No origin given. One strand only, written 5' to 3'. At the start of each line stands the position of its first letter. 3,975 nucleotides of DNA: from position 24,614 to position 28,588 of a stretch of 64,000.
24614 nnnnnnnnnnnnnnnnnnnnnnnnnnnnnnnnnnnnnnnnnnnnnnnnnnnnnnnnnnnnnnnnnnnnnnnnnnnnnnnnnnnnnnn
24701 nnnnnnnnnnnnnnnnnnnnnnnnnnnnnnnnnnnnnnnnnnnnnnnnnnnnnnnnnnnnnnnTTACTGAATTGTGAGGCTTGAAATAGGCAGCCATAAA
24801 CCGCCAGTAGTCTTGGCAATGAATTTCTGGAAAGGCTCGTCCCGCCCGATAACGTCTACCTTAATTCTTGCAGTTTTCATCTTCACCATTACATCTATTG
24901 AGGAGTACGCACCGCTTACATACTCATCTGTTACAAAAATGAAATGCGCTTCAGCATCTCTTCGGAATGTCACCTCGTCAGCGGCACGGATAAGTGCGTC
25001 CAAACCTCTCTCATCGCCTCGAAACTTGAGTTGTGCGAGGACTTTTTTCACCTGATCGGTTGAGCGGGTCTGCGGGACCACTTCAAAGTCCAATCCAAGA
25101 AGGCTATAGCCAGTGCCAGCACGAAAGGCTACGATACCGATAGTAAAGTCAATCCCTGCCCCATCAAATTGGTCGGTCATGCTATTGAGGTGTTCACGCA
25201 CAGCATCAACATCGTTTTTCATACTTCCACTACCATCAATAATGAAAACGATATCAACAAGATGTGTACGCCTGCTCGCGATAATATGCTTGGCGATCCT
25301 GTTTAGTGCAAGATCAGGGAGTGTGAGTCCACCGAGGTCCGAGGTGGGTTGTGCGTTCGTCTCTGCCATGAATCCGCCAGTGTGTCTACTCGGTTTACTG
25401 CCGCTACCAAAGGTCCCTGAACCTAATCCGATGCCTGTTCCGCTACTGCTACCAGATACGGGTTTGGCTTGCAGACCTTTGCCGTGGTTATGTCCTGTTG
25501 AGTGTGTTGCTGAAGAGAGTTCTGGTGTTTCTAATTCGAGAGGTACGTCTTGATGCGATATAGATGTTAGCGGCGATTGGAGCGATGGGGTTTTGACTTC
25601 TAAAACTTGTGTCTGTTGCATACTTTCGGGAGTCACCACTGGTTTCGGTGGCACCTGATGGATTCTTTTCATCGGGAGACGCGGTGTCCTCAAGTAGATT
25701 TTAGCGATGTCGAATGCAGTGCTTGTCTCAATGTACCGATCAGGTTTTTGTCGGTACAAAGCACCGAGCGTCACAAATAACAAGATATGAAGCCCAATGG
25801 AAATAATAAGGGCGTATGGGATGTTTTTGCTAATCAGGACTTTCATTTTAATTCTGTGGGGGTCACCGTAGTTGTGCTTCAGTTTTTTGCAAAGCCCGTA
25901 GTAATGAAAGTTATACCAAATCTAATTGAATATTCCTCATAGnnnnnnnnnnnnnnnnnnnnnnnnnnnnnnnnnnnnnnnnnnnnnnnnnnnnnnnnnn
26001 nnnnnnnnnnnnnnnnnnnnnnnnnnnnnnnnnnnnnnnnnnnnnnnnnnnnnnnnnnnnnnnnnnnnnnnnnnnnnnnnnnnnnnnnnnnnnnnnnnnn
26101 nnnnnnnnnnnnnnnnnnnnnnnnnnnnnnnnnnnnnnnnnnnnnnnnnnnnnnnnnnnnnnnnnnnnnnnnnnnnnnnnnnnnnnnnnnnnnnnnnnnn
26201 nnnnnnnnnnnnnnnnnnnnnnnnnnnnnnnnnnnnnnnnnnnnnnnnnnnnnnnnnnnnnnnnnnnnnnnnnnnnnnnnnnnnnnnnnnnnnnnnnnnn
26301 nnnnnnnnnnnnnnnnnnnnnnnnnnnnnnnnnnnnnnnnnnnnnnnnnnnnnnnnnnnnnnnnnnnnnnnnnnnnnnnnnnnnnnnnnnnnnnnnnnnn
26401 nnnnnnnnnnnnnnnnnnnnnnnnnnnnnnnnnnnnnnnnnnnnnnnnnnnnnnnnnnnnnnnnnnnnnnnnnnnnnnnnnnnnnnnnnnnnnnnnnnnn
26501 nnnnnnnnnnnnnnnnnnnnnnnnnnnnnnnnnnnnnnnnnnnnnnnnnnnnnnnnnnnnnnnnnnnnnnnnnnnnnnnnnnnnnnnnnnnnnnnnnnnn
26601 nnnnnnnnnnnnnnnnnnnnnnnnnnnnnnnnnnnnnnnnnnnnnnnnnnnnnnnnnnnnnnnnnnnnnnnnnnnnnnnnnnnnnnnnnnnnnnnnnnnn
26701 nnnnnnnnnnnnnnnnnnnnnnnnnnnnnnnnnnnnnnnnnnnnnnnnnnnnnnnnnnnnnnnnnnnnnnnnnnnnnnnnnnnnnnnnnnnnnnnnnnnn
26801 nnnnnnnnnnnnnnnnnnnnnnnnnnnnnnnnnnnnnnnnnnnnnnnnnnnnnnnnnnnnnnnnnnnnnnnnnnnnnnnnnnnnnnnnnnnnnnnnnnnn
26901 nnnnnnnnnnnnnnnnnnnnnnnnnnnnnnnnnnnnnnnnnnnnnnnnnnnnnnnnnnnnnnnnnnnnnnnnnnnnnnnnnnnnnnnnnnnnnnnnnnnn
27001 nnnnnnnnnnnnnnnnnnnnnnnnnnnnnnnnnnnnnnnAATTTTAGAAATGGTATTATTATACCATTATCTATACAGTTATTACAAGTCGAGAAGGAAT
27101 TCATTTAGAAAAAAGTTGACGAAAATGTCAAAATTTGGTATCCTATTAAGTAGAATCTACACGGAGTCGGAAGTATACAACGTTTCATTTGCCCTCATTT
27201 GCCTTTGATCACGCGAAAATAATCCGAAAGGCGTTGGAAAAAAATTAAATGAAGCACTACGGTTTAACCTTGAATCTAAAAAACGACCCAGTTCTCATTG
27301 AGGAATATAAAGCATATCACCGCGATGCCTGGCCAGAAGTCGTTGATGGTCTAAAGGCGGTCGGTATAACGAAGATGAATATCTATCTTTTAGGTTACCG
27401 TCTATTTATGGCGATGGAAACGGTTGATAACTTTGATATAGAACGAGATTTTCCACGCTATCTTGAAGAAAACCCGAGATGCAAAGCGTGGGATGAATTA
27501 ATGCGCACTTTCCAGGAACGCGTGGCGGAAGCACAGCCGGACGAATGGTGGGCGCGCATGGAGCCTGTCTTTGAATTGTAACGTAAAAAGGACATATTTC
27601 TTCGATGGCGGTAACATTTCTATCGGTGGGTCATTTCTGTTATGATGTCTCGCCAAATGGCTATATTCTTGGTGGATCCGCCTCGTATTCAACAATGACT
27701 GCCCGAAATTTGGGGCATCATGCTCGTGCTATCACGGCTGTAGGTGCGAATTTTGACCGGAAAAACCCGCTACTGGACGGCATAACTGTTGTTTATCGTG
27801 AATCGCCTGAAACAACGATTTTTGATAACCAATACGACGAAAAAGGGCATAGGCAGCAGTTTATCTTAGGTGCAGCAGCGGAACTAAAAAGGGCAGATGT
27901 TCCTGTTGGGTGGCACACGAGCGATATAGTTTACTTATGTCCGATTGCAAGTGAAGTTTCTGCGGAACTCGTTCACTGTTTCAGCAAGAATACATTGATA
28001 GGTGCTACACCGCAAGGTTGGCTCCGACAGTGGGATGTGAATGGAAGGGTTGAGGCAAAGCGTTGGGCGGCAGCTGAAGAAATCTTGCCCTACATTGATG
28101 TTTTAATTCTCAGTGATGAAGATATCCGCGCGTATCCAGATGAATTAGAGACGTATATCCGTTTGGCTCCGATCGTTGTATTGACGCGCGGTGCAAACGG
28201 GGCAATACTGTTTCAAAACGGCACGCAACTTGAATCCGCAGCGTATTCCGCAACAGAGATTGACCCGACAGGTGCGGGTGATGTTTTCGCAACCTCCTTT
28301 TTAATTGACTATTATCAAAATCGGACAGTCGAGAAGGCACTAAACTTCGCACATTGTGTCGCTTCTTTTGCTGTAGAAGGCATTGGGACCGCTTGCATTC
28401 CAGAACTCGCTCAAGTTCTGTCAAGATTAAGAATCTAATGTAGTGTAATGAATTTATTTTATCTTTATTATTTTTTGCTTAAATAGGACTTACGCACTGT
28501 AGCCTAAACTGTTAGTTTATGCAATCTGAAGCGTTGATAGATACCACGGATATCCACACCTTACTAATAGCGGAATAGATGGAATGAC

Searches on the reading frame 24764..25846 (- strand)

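Call 55: search_protein_families(library=pfam, proteins=[window:24764-25846:-], max_evalue=0.00001)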
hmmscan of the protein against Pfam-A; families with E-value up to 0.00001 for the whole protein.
window:24764-25846:- (360 aa): 2 families
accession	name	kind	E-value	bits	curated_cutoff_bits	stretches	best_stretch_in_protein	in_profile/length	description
PF00092.34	VWA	-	4.5e-08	33.9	23.8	1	198-334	1-138/174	von Willebrand factor type A domain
PF13519.12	VWA_2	-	7.3e-07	30.2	27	1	199-307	1-105/107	von Willebrand factor type A domain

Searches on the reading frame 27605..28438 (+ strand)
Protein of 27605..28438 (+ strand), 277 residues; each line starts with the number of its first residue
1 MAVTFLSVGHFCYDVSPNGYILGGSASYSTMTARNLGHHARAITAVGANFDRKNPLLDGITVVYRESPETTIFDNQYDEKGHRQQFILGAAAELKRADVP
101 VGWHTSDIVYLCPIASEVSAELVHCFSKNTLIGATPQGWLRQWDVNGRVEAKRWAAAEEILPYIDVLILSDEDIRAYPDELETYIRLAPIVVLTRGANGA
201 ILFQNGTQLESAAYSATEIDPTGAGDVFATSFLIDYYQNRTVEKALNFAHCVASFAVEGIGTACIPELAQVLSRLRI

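Call 56: search_protein_families(library=pfam, proteins=[window:27605-28438:+], max_evalue=0.00001)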
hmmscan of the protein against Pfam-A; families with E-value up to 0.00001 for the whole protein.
window:27605-28438:+ (277 aa): 1 family
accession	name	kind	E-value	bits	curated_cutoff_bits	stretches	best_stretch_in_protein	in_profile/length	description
PF00294.29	PfkB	-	7.3e-17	62.1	25.8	1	154-264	170-298/302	pfkB family carbohydrate kinase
